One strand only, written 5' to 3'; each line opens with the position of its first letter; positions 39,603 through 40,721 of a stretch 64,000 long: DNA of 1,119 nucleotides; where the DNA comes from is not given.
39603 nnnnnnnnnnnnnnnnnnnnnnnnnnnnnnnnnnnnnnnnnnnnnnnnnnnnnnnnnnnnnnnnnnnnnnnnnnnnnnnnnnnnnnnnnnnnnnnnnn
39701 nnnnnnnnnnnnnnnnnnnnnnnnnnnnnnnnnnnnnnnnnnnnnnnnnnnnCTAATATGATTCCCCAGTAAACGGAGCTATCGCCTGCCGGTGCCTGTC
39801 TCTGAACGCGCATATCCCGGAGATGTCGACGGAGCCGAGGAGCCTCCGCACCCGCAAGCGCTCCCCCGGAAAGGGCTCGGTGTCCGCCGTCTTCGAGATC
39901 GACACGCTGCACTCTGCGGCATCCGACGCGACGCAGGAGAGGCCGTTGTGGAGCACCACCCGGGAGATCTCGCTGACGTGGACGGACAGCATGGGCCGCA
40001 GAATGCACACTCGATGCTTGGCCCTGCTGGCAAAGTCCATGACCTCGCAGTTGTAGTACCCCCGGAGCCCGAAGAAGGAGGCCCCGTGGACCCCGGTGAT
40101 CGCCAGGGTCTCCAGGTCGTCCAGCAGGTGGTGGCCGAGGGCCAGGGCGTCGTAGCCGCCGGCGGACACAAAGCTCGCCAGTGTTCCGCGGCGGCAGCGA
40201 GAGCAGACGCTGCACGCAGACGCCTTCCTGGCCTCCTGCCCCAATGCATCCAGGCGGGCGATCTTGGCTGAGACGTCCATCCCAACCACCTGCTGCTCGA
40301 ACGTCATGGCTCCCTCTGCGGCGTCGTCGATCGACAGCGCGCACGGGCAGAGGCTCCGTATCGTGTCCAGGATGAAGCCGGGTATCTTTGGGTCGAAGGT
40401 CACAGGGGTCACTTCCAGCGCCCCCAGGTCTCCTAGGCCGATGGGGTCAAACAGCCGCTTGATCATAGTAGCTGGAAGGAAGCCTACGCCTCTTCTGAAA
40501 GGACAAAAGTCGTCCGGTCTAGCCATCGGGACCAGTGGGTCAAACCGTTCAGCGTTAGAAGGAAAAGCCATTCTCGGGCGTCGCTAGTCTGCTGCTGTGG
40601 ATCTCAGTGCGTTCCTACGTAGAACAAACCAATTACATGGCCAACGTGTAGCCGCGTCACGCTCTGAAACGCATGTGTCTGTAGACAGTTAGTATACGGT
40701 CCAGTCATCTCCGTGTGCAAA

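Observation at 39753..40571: TtcA-type PP-loop thiolase homolog with the ATP-binding SGGxDS loop replaced, in a >60% GC block opposite the HCMP gene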

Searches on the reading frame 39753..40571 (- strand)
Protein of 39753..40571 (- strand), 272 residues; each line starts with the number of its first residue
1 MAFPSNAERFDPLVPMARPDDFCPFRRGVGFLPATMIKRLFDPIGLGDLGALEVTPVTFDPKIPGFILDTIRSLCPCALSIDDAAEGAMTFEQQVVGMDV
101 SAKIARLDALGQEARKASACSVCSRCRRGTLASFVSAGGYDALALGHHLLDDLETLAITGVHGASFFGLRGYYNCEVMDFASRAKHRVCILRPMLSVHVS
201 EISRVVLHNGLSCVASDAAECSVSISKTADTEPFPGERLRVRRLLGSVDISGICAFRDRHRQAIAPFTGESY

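Call 3: search_protein_families(library=pfam, proteins=[window:39753-40571:-], max_evalue=10)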
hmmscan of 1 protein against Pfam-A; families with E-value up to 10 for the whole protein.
window:39753-40571:- (272 aa): 1 family
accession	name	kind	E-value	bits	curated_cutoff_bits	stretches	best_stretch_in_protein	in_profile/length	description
PF01171.26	ATP_bind_3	-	6.8e-06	26.4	27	1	102-212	61-162/182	PP-loop family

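Call 4: search_protein_families(library=ncbifam, proteins=[window:39753-40571:-], max_evalue=10)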
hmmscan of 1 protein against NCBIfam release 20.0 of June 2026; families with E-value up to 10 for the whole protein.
window:39753-40571:- (272 aa): 5 families
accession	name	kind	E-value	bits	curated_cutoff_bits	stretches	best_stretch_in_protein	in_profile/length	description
NF007972.0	PRK10696.1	equivalog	3.7e-10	39.6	272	1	117-170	121-174/295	tRNA 2-thiocytidine(32) synthetase TtcA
TIGR02432.1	lysidine_TilS_N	equivalog_domain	3.8e-08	33.5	93.6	1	93-213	52-167/189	tRNA lysidine(34) synthetase TilS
NF047749.1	tRNAThiolNcsA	equivalog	0.00048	19.3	500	1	91-223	114-244/322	tRNA 2-thiolation protein NcsA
NF049949.1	tRNAsynTtuAPyrococ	equivalog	0.024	13.8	450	1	114-153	122-161/292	tRNA-5-methyluridine(54) 2-sulfurtransferase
NF010634.0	PRK14031.1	equivalog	0.16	10.4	822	1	141-182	103-144/444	NADP-specific glutamate dehydrogenase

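Call 5: search_solved_structures(query=window:39753-40571:-, max_evalue=10, show_alignments=3)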
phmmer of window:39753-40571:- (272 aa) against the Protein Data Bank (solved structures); distinct sequences matched with E-value up to 10: 7.
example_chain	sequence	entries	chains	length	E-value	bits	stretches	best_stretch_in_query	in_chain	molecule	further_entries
3vrh_A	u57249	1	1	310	0.018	17.4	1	110-162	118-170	Putative uncharacterized protein PH0300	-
5mko_A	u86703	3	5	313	0.018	17.4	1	110-162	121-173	TtuA PH0300 | PH0300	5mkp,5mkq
1wy5_A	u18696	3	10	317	0.11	14.7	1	130-213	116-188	Hypothetical UPF0072 protein AQ_1887 | tRNA(Ile)-lysidine synthase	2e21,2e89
5awe_A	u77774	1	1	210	0.17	14.2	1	26-113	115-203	Putative acetoin utilization protein, acetoin dehydrogenase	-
3a2k_A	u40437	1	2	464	0.17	14.2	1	119-212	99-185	tRNA(Ile)-lysidine synthase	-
4w5k_A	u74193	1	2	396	0.51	12.6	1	96-151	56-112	Aspartate aminotransferase, mitochondrial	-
4eu1_A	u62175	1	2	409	1.1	11.4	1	96-151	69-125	Mitochondrial aspartate aminotransferase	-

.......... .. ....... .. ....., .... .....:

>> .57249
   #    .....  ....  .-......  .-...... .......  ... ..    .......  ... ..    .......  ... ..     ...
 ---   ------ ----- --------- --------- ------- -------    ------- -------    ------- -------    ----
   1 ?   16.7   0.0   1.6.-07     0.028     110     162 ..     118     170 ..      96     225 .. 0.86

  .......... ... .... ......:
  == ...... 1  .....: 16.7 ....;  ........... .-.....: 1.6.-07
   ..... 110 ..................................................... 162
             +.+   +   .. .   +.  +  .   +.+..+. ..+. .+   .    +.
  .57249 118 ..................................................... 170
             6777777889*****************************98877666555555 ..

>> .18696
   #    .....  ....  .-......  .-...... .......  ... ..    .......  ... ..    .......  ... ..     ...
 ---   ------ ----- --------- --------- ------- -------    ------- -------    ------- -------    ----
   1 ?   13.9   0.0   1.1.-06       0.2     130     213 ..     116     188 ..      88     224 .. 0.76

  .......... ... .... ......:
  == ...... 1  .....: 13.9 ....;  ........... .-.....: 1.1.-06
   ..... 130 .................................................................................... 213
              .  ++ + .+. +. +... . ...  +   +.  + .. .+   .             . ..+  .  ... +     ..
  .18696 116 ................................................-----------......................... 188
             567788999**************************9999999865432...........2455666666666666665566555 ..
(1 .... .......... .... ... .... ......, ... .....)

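Call 6: find_homologous_proteins(query=window:39753-40571:-, max_evalue=0.001)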
Query window:39753-40571:- (272 aa): 2 proteins with E <= 0.001 among 2965 candidates.
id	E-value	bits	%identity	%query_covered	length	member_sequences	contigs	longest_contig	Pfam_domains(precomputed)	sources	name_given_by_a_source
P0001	1.6e-174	596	98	100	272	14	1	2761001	PF01171.27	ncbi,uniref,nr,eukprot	ncbi:PP-loop family protein [Giardia duodenalis]|uniref:PP-loop family protein n=1 Tax=Giardia intes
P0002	1.0e-136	472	83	94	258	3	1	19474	PF01171.27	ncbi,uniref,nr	ncbi:Hypothetical protein GLP15_2785 [Giardia lamblia P15]|uniref:Uncharacterized protein n=1 Tax=Gi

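Call 15: search_protein_representatives(protein=window:39753-40571:-)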
Query: 272 residues. Proteins with E-value up to 0.001 (for the whole library): 55; up to 1e-10: 3; up to 1e-30: 2. The best 55 are listed.
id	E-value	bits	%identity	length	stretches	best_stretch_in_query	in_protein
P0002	3.2e-137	472.3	83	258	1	16-272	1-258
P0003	3.6e-100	350.8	72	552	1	35-270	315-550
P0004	1.4e-23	99.7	32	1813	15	90-148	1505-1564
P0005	1.0e-09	54.2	42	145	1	57-176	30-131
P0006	1.3e-09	54.0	37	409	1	117-249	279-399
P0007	1.2e-06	44.2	38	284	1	18-163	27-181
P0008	2.6e-06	43.1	33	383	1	114-250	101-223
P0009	6.8e-06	41.7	35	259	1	97-217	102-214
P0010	1.1e-05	41.1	32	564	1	116-241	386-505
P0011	1.1e-05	41.1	34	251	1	116-217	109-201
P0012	1.1e-05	41.0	45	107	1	102-163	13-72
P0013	1.6e-05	40.5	35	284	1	117-226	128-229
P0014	1.6e-05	40.5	41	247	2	105-161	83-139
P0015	2.3e-05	40.0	35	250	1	106-212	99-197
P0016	2.5e-05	39.9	38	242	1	76-160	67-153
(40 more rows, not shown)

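Call 18: list_cluster_members(proteins=[P0003, P0005, P0006, P0010, P0001, P0002])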
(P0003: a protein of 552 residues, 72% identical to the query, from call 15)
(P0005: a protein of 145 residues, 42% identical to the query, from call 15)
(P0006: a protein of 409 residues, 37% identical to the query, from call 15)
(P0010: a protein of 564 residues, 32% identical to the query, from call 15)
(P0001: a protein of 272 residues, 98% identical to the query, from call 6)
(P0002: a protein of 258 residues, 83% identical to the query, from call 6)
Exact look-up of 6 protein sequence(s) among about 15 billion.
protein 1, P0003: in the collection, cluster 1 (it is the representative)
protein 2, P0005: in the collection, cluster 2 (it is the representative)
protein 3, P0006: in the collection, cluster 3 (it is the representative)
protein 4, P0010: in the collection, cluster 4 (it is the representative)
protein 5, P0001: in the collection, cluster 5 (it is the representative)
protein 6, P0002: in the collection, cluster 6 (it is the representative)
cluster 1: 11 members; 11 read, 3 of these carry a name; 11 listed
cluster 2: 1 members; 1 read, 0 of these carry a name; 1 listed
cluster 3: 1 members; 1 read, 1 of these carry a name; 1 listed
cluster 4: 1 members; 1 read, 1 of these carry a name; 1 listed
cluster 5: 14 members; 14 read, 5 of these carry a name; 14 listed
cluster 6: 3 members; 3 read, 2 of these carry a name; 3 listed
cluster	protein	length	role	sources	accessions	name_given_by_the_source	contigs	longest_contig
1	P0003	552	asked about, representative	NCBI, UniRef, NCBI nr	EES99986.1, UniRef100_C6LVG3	Hypothetical protein GL50581_2769 [Giardia duodenalis ATCC 50581] | Uncharacterized protein n=1 Tax=Giardia intestinalis (strain ATCC 50581 / GS clone H7) ... | Hypothetical protein GL50581_2769 [Giardia intestinalis ATCC 50581]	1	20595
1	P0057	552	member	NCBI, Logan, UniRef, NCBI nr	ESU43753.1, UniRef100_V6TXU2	Putative membrane spanning protein [Giardia duodenalis] | Putative membrane spanning protein n=1 Tax=Giardia intestinalis TaxID=5741 ... | Putative membrane spanning protein [Giardia intestinalis]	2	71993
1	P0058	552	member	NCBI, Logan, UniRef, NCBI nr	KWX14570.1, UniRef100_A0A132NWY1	putative membrane spanning protein [Giardia duodenalis assemblage B] | Putative membrane spanning protein n=1 Tax=Giardia duodenalis assemblage B TaxID=1394984 ... | putative membrane spanning protein [Giardia intestinalis assemblage B]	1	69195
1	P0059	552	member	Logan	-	-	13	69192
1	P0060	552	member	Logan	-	-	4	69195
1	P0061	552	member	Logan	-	-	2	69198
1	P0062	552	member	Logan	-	-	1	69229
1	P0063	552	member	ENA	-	-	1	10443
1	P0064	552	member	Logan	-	-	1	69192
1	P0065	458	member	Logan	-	-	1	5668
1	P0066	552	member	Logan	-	-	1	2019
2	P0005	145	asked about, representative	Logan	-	-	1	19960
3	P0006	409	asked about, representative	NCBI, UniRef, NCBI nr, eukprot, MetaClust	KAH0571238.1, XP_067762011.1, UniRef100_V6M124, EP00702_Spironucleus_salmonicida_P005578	tRNA 2-thiocytidine biosynthesis protein [Spironucleus salmonicida] | tRNA 2-thiocytidine biosynthesis protein n=1 Tax=Spironucleus salmonicida TaxID=348837 ... | EST46869.1 hypothetical protein SS50377_13021 [Spironucleus salmonicida]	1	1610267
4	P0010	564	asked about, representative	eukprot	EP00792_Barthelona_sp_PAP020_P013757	TRINITY_DN9274_c0_g1_i1.p1 TRINITY_DN9274_c0_g1~~TRINITY_DN9274_c0_g1_i1.p1 ORF ...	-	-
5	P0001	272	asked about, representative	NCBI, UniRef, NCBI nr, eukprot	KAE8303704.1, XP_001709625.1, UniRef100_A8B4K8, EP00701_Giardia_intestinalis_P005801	PP-loop family protein [Giardia duodenalis] | PP-loop family protein n=1 Tax=Giardia intestinalis (strain ATCC 50803 / WB clone C6) ... | PP-loop family protein [Giardia intestinalis]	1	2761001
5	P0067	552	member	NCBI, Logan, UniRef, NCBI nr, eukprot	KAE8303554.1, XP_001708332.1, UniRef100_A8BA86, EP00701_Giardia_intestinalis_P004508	PP-loop family protein [Giardia duodenalis] | PP-loop family protein n=1 Tax=Giardia intestinalis (strain ATCC 50803 / WB clone C6) ... | PP-loop family protein [Giardia intestinalis]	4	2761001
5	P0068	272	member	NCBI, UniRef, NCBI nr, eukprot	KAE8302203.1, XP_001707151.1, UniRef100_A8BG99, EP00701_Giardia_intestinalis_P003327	PP-loop family protein [Giardia duodenalis] | PP-loop family protein n=1 Tax=Giardia intestinalis (strain ATCC 50803 / WB clone C6) ... | PP-loop family protein [Giardia intestinalis]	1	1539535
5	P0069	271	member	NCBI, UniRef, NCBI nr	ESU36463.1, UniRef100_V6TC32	Putative membrane spanning protein [Giardia duodenalis] | Putative membrane spanning protein n=1 Tax=Giardia intestinalis TaxID=5741 ... | Putative membrane spanning protein [Giardia intestinalis]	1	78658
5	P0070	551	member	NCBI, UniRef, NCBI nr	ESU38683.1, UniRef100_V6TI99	Putative membrane spanning protein [Giardia duodenalis] | Putative membrane spanning protein n=1 Tax=Giardia intestinalis TaxID=5741 ... | Putative membrane spanning protein [Giardia intestinalis]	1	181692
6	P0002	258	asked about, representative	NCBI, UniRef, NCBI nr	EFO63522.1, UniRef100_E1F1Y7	Hypothetical protein GLP15_2785 [Giardia lamblia P15] | Uncharacterized protein n=1 Tax=Giardia intestinalis (strain P15) TaxID=658858 ...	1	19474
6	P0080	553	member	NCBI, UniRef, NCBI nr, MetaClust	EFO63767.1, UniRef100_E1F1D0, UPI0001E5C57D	Hypothetical protein GLP15_3840 [Giardia lamblia P15] | Uncharacterized protein n=1 Tax=Giardia intestinalis (strain P15) TaxID=658858 ... | status=active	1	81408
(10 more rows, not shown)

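Call 21: find_encoding_contigs(protein=P0067, flank=10000, max_places=4)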
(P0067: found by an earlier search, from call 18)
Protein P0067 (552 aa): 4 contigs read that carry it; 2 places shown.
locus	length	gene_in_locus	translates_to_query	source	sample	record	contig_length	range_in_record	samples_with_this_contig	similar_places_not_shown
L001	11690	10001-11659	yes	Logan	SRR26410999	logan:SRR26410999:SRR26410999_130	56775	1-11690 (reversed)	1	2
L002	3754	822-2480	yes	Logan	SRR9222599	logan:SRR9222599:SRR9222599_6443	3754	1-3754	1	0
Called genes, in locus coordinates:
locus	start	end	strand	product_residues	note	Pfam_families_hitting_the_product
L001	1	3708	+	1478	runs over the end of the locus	PF00023:Ank (faint), PF12796:Ank_2, PF13606:Ank_3 (faint), PF13857:Ank_5 (faint), PF24521:Ank_KRIT1 (faint), PF12796:Ank_2, PF13637:Ank_4 (weak), PF12796:Ank_2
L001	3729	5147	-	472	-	PF00892:EamA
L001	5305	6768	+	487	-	-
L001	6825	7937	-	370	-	PF00561:Abhydrolase_1 (faint), PF12146:Hydrolase_4, PF12697:Abhydrolase_6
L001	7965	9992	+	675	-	PF00069:Pkinase, PF07714:PK_Tyr_Ser-Thr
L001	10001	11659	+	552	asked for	PF01171:ATP_bind_3 (faint)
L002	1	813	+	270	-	?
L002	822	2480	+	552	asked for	PF01171:ATP_bind_3 (faint)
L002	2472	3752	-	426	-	?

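Call 22: find_encoding_contigs(protein=P0001, flank=10000, max_places=4)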
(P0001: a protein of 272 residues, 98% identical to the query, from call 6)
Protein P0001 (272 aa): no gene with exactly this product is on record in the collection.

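Call 24: search_protein_families(library=pfam, proteins=[P0067, P0003, P0006, P0010, P0005], max_evalue=1)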
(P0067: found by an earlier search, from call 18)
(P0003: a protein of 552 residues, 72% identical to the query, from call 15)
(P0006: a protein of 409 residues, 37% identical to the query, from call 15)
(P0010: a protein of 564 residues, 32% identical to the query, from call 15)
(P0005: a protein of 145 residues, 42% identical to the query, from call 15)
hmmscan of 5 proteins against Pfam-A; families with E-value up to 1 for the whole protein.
P0067 (552 aa): 1 family
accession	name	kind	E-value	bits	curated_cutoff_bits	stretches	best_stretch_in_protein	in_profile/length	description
PF01171.26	ATP_bind_3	-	3.2e-09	37.2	27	2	383-492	62-162/182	PP-loop family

P0003 (552 aa): 1 family
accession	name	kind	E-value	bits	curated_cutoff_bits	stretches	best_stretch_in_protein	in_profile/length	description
PF01171.26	ATP_bind_3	-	3.6e-10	40.3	27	2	385-495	59-164/182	PP-loop family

P0006 (409 aa): 3 families
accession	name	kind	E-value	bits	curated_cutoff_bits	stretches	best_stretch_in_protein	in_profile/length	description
PF01171.26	ATP_bind_3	-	1.2e-12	48.3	27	1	211-368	2-164/182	PP-loop family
PF22889.1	Tea_mid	-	0.081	13.5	27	1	20-98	5-83/159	Telomere ends associated, middle domain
PF24167.1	DUF7411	-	0.12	12.4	28.7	1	211-270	3-56/194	Family of unknown function (DUF7411)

P0010 (564 aa): 2 families
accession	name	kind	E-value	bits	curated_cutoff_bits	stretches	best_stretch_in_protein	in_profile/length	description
PF01171.26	ATP_bind_3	-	2.1e-13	50.8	27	1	304-476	2-162/182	PP-loop family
PF25391.1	WD40_Gbeta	-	0.089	12.2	150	1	426-487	107-168/340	G protein beta WD-40 repeat protein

P0005 (145 aa): 3 families
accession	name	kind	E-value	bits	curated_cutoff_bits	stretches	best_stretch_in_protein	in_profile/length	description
PF01171.26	ATP_bind_3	-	5.6e-13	49.5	27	1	2-144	5-148/182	PP-loop family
PF05605.18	zf-Di19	-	0.026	15.2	27.5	1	58-81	16-39/54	Drought induced 19 protein (Di19), zinc-binding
PF01525.21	Rota_NS26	-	0.23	11.5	25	1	24-84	174-229/245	Rotavirus NS26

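Call 25: search_protein_families(library=ncbifam, proteins=[P0067, P0006, P0010], max_evalue=0.01)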
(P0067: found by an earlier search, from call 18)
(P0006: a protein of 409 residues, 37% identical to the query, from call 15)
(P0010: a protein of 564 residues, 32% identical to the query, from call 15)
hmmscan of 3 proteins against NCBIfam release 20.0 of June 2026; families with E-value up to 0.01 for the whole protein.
P0067 (552 aa): 4 families
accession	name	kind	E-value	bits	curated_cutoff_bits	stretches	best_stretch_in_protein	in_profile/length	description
NF007972.0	PRK10696.1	equivalog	3.7e-14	52.7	272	1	272-449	28-173/295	tRNA 2-thiocytidine(32) synthetase TtcA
TIGR02432.1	lysidine_TilS_N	equivalog_domain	4.4e-12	46.3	93.6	1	371-493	50-167/189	tRNA lysidine(34) synthetase TilS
NF047749.1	tRNAThiolNcsA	equivalog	0.0014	17.8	500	1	371-502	114-243/322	tRNA 2-thiolation protein NcsA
TIGR00268.2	TIGR00268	equivalog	0.0076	15.5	150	0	284-306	8-30/259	ATP-dependent sacrificial sulfur transferase LarE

P0006 (409 aa): 4 families
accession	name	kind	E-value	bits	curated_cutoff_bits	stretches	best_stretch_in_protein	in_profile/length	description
NF007972.0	PRK10696.1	equivalog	8.9e-20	71.1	272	1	208-363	41-205/295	tRNA 2-thiocytidine(32) synthetase TtcA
TIGR02432.1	lysidine_TilS_N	equivalog_domain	3.3e-14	53.2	93.6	1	211-362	2-162/189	tRNA lysidine(34) synthetase TilS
NF007942.0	PRK10660.1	equivalog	7.5e-06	25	606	1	201-373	10-185/439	tRNA lysidine(34) synthetase TilS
NF049949.1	tRNAsynTtuAPyrococ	equivalog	7.8e-05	21.9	450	1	208-378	47-223/292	tRNA-5-methyluridine(54) 2-sulfurtransferase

P0010 (564 aa): 3 families
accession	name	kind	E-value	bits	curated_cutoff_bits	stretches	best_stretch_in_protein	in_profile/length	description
NF007972.0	PRK10696.1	equivalog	8.4e-33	113.9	272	1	288-530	32-251/295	tRNA 2-thiocytidine(32) synthetase TtcA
TIGR02432.1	lysidine_TilS_N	equivalog_domain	9.5e-16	58.3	93.6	1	304-477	2-167/189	tRNA lysidine(34) synthetase TilS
NF047749.1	tRNAThiolNcsA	equivalog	4.4e-05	22.8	500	1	297-430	49-183/322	tRNA 2-thiolation protein NcsA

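Call 26: find_encoding_contigs(protein=P0002, flank=10000, max_places=3)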
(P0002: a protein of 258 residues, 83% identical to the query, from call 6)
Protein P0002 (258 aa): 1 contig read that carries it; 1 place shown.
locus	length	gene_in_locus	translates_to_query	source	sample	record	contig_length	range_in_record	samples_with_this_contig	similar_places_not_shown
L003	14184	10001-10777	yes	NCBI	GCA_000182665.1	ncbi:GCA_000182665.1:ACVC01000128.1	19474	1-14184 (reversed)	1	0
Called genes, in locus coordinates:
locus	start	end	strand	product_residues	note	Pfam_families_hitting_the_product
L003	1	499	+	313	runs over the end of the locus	PF01529:DHHC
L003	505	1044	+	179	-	-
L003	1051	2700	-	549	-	PF00884:Sulfatase (weak), PF01663:Phosphodiest (weak)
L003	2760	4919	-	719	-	-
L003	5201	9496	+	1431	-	-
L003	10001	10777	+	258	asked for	PF01171:ATP_bind_3 (weak)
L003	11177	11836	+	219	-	-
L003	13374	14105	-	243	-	PF13894:zf-C2H2_4 (faint)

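Call 27: find_encoding_contigs(protein=P0003, flank=10000, max_places=3)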
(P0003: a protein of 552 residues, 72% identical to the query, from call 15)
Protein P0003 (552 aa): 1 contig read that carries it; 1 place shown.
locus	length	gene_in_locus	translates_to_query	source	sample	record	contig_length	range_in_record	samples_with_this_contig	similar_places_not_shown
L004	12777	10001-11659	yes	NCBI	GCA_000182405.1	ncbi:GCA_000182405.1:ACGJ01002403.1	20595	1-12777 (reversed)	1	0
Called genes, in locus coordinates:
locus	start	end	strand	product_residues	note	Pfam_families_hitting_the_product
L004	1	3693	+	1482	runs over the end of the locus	PF00023:Ank (faint), PF12796:Ank_2, PF13606:Ank_3 (faint), PF13857:Ank_5 (faint), PF12796:Ank_2, PF13637:Ank_4 (weak), PF12796:Ank_2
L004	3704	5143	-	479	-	PF00892:EamA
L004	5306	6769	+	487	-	-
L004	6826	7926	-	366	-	PF12146:Hydrolase_4, PF12697:Abhydrolase_6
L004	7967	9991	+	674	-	PF00069:Pkinase, PF07714:PK_Tyr_Ser-Thr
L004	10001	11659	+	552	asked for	PF01171:ATP_bind_3 (weak)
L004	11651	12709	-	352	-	PF03302:VSP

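Call 33: find_encoding_contigs(protein=P0080, flank=6000, max_places=2)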
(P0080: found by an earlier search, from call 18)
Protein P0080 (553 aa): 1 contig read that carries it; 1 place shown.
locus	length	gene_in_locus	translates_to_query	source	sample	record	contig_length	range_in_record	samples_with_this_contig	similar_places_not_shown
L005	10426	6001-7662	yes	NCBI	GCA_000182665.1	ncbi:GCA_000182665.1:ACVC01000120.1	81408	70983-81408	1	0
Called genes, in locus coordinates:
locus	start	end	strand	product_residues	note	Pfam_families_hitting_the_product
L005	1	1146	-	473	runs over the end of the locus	PF00892:EamA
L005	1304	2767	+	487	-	-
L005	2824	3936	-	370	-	PF12146:Hydrolase_4, PF12697:Abhydrolase_6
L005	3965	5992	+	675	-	PF00069:Pkinase, PF07714:PK_Tyr_Ser-Thr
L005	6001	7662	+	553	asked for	PF01171:ATP_bind_3 (faint)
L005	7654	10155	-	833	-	PF03302:VSP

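Call 34: find_encoding_contigs(protein=P0069, flank=10000, max_places=2)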
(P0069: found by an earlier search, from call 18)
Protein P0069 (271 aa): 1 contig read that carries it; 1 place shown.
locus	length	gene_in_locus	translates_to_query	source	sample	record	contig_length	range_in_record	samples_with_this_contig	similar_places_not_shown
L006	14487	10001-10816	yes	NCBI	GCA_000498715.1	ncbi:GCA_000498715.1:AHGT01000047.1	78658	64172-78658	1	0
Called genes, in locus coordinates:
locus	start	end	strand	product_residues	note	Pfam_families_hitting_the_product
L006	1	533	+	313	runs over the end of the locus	PF01529:DHHC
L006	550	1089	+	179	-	-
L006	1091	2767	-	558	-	PF01663:Phosphodiest (weak)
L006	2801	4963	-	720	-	-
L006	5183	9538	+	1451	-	-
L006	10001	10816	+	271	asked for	PF01171:ATP_bind_3 (weak)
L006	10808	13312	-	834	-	PF03302:VSP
